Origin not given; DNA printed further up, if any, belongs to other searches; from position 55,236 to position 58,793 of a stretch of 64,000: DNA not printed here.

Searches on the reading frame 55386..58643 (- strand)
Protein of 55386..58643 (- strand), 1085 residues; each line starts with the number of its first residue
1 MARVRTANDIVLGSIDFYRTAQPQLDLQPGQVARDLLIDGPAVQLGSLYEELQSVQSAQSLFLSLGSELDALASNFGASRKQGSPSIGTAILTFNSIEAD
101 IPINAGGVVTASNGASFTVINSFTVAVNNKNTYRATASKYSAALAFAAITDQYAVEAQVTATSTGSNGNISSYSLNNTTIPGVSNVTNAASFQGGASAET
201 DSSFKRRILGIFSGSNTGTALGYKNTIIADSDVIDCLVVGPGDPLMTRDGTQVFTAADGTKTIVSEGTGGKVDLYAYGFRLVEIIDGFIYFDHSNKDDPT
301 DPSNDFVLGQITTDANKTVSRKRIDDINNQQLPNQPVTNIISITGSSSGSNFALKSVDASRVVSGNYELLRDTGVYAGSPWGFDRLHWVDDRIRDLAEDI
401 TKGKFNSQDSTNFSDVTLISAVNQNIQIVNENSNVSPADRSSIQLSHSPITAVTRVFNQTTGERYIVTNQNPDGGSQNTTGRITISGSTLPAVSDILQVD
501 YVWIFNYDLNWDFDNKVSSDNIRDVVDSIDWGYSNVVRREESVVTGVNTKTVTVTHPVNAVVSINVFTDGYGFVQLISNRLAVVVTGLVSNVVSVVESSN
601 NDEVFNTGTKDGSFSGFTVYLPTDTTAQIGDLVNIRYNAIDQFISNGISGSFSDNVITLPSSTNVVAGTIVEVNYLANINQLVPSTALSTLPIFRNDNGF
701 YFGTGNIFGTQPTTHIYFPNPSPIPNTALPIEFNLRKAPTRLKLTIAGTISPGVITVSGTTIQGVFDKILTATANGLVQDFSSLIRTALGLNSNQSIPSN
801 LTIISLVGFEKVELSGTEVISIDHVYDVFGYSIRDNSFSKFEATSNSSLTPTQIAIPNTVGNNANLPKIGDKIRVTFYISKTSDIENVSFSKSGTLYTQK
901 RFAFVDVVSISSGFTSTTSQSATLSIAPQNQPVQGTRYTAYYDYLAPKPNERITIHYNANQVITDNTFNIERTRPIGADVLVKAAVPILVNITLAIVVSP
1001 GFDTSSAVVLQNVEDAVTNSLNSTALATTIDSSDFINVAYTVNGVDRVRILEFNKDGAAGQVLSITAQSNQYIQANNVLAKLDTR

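Call 9: search_protein_families(library=phrogs, proteins=[window:55386-58643:-], max_evalue=0.001)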
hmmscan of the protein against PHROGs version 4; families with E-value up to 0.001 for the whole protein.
window:55386-58643:- (1085 aa): 1 family
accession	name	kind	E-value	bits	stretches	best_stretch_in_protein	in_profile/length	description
phrog_6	-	tail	4.8e-32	112.3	2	9-263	74-282/548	baseplate wedge subunit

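Call 14: search_protein_families(library=pfam, proteins=[window:55386-58643:-], max_evalue=1)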
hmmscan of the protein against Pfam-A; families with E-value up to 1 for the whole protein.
window:55386-58643:- (1085 aa): 2 families
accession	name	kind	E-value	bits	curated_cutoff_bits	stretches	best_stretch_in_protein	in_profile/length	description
PF04865.19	Baseplate_J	-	4.3e-21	75.8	21.1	2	68-243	4-158/255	Baseplate J-like protein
PF03905.18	Corona_NS4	-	0.95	10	25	0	987-1006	17-36/45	Coronavirus non-structural protein NS4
